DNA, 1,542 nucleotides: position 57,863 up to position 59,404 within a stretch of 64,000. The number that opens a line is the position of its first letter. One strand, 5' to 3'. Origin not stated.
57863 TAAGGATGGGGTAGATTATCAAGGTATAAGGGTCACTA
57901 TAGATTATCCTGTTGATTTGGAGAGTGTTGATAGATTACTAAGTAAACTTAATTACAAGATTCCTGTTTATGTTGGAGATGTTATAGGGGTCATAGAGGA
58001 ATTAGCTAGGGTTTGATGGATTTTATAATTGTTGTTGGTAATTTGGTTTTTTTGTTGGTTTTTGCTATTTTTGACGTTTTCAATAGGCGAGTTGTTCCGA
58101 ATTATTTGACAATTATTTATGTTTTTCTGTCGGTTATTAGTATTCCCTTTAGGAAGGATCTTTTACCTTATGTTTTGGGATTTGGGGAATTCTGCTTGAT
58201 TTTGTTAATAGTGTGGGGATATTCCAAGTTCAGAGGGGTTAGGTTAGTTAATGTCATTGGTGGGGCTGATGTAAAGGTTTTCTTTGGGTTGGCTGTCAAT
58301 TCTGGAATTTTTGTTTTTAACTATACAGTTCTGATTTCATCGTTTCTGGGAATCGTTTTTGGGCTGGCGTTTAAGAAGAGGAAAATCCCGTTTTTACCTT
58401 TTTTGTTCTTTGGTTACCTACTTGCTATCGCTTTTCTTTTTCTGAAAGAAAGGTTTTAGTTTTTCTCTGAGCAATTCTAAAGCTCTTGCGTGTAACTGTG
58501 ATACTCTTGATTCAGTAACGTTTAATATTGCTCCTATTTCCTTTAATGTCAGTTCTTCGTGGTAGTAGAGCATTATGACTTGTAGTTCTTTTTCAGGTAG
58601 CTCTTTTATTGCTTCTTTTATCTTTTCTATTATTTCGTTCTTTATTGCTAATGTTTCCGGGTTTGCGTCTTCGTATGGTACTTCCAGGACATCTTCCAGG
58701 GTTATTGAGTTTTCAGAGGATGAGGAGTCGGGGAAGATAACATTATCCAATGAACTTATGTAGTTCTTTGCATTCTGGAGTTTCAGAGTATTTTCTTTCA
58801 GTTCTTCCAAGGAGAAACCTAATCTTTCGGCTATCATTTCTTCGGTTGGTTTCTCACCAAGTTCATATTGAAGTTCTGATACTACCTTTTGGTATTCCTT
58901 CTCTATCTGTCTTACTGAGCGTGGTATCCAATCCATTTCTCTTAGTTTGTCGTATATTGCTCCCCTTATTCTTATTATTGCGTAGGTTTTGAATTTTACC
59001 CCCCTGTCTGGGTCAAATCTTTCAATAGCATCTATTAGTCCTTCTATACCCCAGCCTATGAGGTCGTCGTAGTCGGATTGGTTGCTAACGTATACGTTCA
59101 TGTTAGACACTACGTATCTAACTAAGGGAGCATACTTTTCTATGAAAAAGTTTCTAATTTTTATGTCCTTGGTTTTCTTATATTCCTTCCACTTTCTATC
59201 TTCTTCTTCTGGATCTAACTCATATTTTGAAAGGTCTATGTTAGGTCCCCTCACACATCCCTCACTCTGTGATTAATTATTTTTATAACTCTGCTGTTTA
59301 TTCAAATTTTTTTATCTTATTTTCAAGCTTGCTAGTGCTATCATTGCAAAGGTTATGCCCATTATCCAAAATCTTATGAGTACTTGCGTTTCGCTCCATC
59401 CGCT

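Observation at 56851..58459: flgD is translationally coupled to a CMP-sugar cytidylyltransferase and a prepilin-peptidase-like membrane protein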

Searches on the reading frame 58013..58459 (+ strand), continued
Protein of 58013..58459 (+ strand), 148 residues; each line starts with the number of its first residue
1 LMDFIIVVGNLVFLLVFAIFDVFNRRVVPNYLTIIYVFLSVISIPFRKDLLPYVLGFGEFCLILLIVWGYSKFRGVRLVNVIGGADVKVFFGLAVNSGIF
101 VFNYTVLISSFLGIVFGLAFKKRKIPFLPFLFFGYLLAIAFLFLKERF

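Call 76: search_protein_families(library=pfam, proteins=[L007:8428-9534:+, L007:10905-11921:-, L007:11918-12835:-, L099:6473-7732:-], max_evalue=0.5)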
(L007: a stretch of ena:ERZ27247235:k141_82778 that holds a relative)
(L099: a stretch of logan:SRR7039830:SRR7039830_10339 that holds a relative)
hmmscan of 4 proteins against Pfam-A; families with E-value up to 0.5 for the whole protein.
L007:8428-9534:+ (368 aa): 49 families (the best 25 are shown)
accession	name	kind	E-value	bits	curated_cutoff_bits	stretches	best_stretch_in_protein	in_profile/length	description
PF07719.23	TPR_2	-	2.6e-49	161.7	27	7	115-142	6-33/34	Tetratricopeptide repeat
PF00515.34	TPR_1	-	4.3e-46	153.4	27.8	6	114-143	5-34/34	Tetratricopeptide repeat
PF13432.12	TPR_16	-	1.2e-37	128.3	32.7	6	216-273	1-58/65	Tetratricopeptide repeat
PF13428.12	TPR_14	-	2.8e-35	117.6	23.5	6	43-84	2-43/44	Tetratricopeptide repeat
PF14559.12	TPR_19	-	5.9e-35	119.9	25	7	291-346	3-58/68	Tetratricopeptide repeat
PF13424.12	TPR_12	-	1.1e-34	118.9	30.1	5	147-206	6-73/77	Tetratricopeptide repeat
PF13174.12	TPR_6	-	1.5e-34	116.7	26.3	5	43-74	1-32/33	Tetratricopeptide repeat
PF13181.12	TPR_8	-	3.4e-33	111.4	25.7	5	115-140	6-31/34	Tetratricopeptide repeat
PF13414.12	TPR_11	-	2e-30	104.6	26.8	5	185-222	1-38/42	TPR repeat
PF13431.12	TPR_17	-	2e-29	99.8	24.4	4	238-266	5-33/34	Tetratricopeptide repeat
PF13176.12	TPR_7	-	8.6e-26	88.2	27.9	3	183-208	4-29/36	Tetratricopeptide repeat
PF12895.13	ANAPC3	-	9.4e-19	67.9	27.2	4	57-135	4-81/82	Anaphase-promoting complex, cyclosome, subunit 3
PF23914.1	TPR_CcmH_CycH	-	3.2e-15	56.7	42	3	95-173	69-150/158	Cytochrome c-type biogenesis protein H TPR domain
PF13374.12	TPR_10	-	3.9e-14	52.5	27.5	1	177-205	1-29/42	Tetratricopeptide repeat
PF25064.1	ARM_TT21_5th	-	3.3e-12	47.2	27.8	2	182-244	5-66/117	TT21 fifth ARM repeats domain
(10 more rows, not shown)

L007:10905-11921:- (338 aa): 2 families
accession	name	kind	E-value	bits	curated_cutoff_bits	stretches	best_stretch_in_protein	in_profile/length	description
PF02350.25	Epimerase_2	-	0.17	11.1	30.6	1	181-228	239-287/347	UDP-N-acetylglucosamine 2-epimerase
PF03720.21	UDPG_MGDP_dh_C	-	0.19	12.6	30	0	38-83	55-100/103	UDP-glucose/GDP-mannose dehydrogenase family, UDP binding domain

L007:11918-12835:- (305 aa): 0 families

L099:6473-7732:- (419 aa): 6 families
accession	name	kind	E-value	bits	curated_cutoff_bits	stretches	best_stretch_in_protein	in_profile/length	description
PF00669.25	Flagellin_N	-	1.6e-17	64.3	26.6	1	11-133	3-125/139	Bacterial flagellin N-terminal helical region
PF00700.27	Flagellin_C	-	6.8e-05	23.6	23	1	336-418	2-86/86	Bacterial flagellin C-terminal helical region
PF07196.18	Flagellin_IN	-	0.00041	20.9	22.7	1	222-268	3-54/55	Flagellin hook IN motif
PF13012.11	MitMem_reg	-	0.0094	16.3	26.6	1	57-132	36-110/113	Maintenance of mitochondrial structure and function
PF19068.5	DUF5764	-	0.13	12.8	29.2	1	52-140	41-131/133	Family of unknown function (DUF5764)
PF00237.24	Ribosomal_L22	-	0.17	12.5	28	1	78-134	2-57/104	Ribosomal protein L22p/L17e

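Call 78: search_protein_families(library=ncbifam, proteins=[L007:10905-11921:-, L007:11918-12835:-], max_evalue=0.01)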
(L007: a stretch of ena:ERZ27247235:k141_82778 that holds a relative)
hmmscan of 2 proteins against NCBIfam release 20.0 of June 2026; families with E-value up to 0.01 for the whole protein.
L007:10905-11921:- (338 aa): 2 families
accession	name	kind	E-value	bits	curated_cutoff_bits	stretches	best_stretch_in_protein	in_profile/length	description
TIGR03590.1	PseG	equivalog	4.2e-11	43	153.55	1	45-226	77-267/280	UDP-2,4-diacetamido-2,4,6-trideoxy-beta-L-altropyranose hydrolase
TIGR00661.1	MJ1255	subfamily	0.0028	17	195.9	0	173-233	224-280/321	MJ1255/VC2487 family glycosyltransferase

L007:11918-12835:- (305 aa): 0 families

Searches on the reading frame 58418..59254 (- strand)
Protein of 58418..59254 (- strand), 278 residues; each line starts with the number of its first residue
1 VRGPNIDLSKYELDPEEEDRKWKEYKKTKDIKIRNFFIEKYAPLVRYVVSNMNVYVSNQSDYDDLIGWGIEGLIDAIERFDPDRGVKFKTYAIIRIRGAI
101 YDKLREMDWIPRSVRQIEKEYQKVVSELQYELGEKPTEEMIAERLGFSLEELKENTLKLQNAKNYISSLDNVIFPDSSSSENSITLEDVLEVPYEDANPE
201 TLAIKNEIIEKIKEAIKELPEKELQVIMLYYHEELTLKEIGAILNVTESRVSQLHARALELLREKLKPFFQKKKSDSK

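Call 3: search_protein_families(library=pfam, proteins=[window:58418-59254:-], max_evalue=0.1)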
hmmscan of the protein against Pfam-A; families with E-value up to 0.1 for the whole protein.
window:58418-59254:- (278 aa): 11 families
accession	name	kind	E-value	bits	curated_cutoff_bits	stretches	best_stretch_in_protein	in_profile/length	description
PF04545.22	Sigma70_r4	-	8.2e-18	64.1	24.1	1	215-264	1-50/50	Sigma-70, region 4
PF04542.20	Sigma70_r2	-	1.1e-16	60.8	24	1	37-109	1-70/71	Sigma-70 region 2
PF08281.18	Sigma70_r4_2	-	3.4e-10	39.8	25.7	1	210-262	2-54/54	Sigma-70, region 4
PF04539.22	Sigma70_r3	-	1.4e-05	25.5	25.3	1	120-183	5-64/78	Sigma-70 region 3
PF04297.20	UPF0122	-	0.0037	17.9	22.7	1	219-263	18-62/101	Putative helix-turn-helix protein, YlxM / p13 like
PF13384.12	HTH_23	-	0.0056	16.9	24.6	1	224-257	8-40/50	Homeodomain-like domain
PF13744.12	HTH_37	-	0.006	16.8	27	0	226-255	23-52/80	Helix-turn-helix domain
PF09278.17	MerR-DNA-bind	-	0.011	16.8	25.4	0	234-266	14-45/65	MerR, DNA binding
PF13613.12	HTH_Tnp_4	-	0.012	15.6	27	1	221-268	6-53/53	Helix-turn-helix of DDE superfamily endonuclease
PF02650.20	HTH_WhiA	-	0.08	13.8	27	1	207-253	24-75/84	WhiA C-terminal HTH domain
PF13518.12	HTH_28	-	0.094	13.3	25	0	225-254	4-32/52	Helix-turn-helix domain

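Call 4: search_protein_families(library=ncbifam, proteins=[window:58418-59254:-], max_evalue=0.1)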
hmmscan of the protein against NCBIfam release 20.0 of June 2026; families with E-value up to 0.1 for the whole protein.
window:58418-59254:- (278 aa): 108 families (the best 25 are shown)
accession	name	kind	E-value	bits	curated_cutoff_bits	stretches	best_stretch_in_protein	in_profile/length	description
NF004935.0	PRK06288.1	equivalog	1.4e-83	280.7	343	1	12-267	13-263/270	RNA polymerase sigma factor WhiG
TIGR02479.1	FliA_WhiG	subfamily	1.3e-72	244.2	189.6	1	37-267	1-224/224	FliA/WhiG family RNA polymerase sigma factor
NF005413.0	PRK06986.1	subfamily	1.9e-63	214.5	201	1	23-267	5-237/241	RNA polymerase sigma factor FliA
NF005809.0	PRK07670.1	equivalog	1.5e-58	198.3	326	1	16-267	7-251/255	FliA/WhiG family RNA polymerase sigma factor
NF004572.0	PRK05911.1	equivalog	2.7e-51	174.4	378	1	21-268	12-255/257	RNA polymerase sigma factor sigma-28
TIGR02937.1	sigma70-ECF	superfamily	6.2e-36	123.5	42.9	1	34-266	3-165/165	sigma-70 family RNA polymerase sigma factor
NF009091.0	PRK12427.1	equivalog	7.7e-36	123.9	339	1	37-262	20-227/233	FliA/WhiG family RNA polymerase sigma factor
TIGR02980.1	SigBFG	subfamily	9.6e-36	123.6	234.35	1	32-266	3-226/227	SigB/SigF/SigG family RNA polymerase sigma factor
NF005644.0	PRK07408.1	subfamily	2.4e-34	119.1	261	1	23-267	18-254/258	RNA polymerase sigma factor SigF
TIGR02885.1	spore_sigF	equivalog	1.2e-26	94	321.45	1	27-266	6-231/231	RNA polymerase sporulation sigma factor SigF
TIGR02393.1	RpoD_Cterm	equivalog_domain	2.8e-26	92.6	354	1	45-266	10-228/238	RNA polymerase sigma factor RpoD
NF004052.0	PRK05572.1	subfamily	4.4e-26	91.9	311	1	22-267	22-251/252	SigF/SigG family RNA polymerase sporulation sigma factor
TIGR02941.1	Sigma_B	equivalog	5.9e-26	91.5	315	1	12-265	9-252/255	RNA polymerase sigma factor SigB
TIGR02997.1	Sig70-cyanoRpoD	subfamily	7.2e-26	91.1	384.5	1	45-263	84-298/298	RNA polymerase sigma factor, RpoD/SigA family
TIGR02394.1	rpoS_proteo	equivalog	2.1e-25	89.8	378.7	1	16-267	30-275/285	RNA polymerase sigma factor RpoS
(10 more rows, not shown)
